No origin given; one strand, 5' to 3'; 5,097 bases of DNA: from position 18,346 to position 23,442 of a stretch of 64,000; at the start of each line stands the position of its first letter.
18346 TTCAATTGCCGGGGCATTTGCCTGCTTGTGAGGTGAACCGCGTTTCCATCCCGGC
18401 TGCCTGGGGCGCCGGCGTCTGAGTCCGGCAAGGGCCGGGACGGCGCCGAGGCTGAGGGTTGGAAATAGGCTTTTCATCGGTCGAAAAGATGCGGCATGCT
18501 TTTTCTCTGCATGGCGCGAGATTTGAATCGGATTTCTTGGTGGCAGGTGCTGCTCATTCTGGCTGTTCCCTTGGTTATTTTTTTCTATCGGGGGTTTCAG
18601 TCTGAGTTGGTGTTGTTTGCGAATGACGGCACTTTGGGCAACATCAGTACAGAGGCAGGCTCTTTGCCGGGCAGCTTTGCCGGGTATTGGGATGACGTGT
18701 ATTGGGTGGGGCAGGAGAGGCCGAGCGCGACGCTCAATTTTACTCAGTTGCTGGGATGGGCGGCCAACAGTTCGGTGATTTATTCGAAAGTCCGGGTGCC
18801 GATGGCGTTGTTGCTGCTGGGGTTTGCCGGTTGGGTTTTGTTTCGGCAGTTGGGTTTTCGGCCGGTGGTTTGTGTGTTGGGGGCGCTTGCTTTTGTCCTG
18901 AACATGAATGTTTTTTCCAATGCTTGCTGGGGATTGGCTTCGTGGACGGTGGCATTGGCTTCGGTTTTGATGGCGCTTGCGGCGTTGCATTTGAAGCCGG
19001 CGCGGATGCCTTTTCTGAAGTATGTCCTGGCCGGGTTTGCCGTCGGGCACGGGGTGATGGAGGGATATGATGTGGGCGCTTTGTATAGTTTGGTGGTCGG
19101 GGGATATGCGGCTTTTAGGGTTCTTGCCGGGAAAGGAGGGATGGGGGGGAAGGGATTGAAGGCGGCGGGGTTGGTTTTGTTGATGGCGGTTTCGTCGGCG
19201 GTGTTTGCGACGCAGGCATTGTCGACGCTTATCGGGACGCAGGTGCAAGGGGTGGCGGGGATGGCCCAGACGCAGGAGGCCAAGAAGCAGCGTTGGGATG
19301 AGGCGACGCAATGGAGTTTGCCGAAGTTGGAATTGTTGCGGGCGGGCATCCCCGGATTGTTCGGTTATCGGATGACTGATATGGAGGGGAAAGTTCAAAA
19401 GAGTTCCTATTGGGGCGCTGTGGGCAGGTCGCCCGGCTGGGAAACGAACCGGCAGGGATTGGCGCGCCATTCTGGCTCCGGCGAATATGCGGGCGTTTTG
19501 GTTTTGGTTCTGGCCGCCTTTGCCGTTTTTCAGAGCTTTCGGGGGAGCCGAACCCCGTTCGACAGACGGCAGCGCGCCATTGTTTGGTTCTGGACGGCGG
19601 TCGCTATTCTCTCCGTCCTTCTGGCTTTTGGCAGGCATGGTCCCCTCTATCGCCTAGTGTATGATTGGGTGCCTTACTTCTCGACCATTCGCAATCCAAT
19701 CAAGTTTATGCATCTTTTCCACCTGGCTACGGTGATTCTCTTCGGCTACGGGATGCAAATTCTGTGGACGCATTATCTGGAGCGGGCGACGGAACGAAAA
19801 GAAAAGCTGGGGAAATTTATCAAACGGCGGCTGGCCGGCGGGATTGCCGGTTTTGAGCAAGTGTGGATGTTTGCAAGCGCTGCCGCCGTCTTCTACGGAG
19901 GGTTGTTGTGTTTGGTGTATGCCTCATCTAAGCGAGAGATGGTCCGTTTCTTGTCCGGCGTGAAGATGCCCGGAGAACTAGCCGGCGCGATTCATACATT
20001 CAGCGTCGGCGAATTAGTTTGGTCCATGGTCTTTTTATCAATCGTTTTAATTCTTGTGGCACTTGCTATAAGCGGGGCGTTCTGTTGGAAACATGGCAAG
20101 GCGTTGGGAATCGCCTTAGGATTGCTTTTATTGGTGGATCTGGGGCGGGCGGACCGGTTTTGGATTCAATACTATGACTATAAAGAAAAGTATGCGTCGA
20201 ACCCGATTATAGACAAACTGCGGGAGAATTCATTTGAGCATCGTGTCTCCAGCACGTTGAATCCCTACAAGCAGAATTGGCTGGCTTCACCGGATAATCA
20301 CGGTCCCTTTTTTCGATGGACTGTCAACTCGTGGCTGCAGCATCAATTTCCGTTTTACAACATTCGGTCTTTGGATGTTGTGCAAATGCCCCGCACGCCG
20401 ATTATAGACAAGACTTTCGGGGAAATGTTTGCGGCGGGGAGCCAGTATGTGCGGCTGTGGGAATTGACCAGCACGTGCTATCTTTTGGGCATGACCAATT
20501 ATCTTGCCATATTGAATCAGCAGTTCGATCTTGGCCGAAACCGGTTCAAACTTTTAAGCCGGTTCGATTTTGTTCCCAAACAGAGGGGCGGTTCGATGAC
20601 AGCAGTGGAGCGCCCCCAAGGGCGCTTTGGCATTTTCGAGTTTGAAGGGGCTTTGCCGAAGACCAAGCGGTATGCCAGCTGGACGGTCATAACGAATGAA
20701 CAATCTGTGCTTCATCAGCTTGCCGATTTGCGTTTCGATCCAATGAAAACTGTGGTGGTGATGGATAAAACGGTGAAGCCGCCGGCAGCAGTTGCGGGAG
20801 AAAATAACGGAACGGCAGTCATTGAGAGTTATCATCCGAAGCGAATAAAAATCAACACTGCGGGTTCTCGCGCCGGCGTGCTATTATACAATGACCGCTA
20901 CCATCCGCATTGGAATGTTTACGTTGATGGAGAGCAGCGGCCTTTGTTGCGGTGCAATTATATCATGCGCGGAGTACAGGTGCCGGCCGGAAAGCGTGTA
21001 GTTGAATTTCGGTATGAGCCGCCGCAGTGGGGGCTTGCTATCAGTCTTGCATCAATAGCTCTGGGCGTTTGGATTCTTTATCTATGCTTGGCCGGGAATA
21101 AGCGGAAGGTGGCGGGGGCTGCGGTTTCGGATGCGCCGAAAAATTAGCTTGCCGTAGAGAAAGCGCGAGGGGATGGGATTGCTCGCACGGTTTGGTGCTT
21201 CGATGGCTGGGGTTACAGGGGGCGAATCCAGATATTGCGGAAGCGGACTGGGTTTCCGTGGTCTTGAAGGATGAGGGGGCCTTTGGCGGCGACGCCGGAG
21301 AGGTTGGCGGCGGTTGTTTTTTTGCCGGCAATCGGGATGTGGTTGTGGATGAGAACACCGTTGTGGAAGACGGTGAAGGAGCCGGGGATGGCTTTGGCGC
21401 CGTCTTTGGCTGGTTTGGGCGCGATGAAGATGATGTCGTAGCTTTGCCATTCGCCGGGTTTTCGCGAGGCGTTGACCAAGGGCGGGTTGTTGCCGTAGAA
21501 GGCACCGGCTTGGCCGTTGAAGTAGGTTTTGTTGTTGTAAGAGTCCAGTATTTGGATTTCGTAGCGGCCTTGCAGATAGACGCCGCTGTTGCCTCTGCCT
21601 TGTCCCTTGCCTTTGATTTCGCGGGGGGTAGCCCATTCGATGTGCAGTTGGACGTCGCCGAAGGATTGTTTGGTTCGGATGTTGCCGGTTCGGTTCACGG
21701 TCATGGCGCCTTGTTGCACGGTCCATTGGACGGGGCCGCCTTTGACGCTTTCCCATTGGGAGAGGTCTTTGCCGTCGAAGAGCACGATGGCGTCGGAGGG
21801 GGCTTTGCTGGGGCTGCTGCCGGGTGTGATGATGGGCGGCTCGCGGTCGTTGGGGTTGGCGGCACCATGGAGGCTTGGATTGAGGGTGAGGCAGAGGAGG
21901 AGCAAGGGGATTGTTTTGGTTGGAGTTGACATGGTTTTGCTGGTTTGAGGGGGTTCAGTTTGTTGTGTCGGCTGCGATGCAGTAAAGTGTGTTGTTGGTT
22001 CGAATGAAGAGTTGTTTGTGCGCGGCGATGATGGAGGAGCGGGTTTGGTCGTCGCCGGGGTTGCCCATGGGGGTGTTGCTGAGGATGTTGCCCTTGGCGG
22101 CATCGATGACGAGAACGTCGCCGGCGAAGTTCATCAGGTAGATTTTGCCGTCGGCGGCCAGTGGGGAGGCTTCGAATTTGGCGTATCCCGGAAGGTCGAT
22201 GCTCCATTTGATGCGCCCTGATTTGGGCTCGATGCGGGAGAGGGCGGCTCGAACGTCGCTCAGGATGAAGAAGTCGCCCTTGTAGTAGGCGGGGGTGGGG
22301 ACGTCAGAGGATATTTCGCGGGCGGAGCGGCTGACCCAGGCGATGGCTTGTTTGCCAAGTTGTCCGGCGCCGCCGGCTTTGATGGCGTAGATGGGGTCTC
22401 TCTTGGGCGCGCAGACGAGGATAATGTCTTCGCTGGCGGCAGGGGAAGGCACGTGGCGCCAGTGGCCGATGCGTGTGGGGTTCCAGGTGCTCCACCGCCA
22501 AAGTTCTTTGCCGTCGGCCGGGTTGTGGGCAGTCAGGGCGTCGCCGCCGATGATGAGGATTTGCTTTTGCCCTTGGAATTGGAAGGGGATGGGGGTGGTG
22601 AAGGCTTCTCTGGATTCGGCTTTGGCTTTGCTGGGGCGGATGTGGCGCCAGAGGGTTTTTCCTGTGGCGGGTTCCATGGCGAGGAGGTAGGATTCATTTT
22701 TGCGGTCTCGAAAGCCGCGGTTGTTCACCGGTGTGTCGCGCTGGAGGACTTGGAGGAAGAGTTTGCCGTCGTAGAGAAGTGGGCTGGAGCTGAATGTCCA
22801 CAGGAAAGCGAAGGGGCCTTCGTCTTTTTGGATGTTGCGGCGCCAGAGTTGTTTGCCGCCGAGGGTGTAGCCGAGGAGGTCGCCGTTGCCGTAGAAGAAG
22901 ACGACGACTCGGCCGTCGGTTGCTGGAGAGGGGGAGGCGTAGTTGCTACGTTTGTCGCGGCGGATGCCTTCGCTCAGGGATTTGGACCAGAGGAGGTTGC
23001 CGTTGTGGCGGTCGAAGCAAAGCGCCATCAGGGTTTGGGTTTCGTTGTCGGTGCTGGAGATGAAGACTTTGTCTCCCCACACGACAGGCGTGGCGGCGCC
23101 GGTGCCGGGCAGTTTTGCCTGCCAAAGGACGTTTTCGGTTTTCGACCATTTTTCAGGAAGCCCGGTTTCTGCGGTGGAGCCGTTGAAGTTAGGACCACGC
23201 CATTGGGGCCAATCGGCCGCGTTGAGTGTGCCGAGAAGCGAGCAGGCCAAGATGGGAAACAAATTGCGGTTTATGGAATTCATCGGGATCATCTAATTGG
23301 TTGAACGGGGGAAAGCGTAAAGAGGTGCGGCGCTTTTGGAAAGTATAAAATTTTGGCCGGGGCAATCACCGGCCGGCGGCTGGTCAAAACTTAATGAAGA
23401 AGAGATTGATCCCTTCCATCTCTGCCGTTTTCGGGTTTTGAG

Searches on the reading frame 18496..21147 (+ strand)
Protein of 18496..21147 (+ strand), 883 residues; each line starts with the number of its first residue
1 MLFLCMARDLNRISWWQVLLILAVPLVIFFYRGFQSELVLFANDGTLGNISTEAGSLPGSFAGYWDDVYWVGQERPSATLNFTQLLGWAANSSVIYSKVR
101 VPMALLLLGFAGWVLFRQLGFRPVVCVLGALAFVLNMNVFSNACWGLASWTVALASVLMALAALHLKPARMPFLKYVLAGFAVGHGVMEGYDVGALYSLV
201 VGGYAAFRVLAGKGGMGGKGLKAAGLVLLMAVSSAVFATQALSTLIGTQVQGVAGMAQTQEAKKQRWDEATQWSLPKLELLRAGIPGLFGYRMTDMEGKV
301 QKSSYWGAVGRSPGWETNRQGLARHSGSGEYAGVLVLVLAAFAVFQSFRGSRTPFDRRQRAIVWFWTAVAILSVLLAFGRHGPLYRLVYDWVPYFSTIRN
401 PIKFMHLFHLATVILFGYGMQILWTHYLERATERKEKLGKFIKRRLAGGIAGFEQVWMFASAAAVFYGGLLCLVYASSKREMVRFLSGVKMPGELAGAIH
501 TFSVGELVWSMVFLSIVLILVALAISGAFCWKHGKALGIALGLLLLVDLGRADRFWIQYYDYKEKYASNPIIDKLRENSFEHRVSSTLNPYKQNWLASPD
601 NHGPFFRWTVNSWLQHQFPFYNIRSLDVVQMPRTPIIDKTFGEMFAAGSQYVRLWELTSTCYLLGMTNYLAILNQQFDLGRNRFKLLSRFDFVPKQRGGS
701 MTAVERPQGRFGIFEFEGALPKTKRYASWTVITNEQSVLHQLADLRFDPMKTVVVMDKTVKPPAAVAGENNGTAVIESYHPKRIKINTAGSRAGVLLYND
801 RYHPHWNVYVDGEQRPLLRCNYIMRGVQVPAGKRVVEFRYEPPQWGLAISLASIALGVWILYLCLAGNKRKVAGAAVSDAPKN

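Call 75: search_protein_families(library=pfam, proteins=[window:18496-21147:+], max_evalue=0.001)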
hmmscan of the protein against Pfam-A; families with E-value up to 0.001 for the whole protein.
window:18496-21147:+ (883 aa): 1 family
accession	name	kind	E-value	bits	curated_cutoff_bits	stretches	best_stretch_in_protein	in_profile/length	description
PF09586.16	YfhO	-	1.9e-06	27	28.5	1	769-849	751-832/835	Bacterial membrane protein YfhO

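Call 76: search_protein_families(library=padloc, proteins=[window:18496-21147:+], max_evalue=0.001)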
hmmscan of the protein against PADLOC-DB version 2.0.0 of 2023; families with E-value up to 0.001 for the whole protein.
window:18496-21147:+ (883 aa): 0 families

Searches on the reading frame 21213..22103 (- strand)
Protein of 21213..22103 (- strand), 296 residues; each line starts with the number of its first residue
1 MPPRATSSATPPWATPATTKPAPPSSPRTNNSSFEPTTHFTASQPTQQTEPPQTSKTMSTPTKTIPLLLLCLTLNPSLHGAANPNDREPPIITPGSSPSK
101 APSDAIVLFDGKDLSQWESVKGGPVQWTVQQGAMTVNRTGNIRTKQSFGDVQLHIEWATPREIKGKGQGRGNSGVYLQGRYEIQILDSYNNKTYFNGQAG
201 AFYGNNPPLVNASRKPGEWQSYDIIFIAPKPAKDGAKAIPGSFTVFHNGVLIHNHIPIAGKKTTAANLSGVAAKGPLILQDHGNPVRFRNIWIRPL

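Call 95: search_protein_families(library=pfam, proteins=[window:21213-22103:-], max_evalue=0.0001)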
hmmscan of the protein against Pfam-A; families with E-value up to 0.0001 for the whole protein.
window:21213-22103:- (296 aa): 1 family
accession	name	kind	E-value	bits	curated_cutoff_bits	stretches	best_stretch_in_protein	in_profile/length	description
PF06439.18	3keto-disac_hyd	-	4.3e-47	161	26.8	1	105-294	2-187/187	3-keto-disaccharide hydrolase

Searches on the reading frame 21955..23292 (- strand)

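Call 95: search_protein_families(library=pfam, proteins=[window:21955-23292:-], max_evalue=0.0001)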
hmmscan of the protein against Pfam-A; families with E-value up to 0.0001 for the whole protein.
window:21955-23292:- (445 aa): 4 families
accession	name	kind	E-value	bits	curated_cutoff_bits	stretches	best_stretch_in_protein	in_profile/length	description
PF13360.13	PQQ_2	-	1.7e-25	90.5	27.6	2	201-443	3-226/233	Outer membrane protein assembly factor BamB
PF13570.13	Beta-prop_ACSF4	-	4.7e-07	29.9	133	0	52-156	122-214/329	Beta-alanine-activating enzyme, beta-propeller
PF01011.28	PQQ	-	1.4e-05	24.5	26.7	0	369-402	45-78/595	Glucose/ethanol/alcohol dehydrogenase, beta-propeller domain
PF25293.1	Beta-prop_EMC1_N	-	7.5e-05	23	34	0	205-269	45-103/219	EMC1 N-terminal beta-propeller domain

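Call 96: search_protein_families(library=padloc, proteins=[window:21955-23292:-], max_evalue=0.00001)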
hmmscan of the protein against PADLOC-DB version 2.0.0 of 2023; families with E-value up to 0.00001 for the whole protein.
window:21955-23292:- (445 aa): 0 families
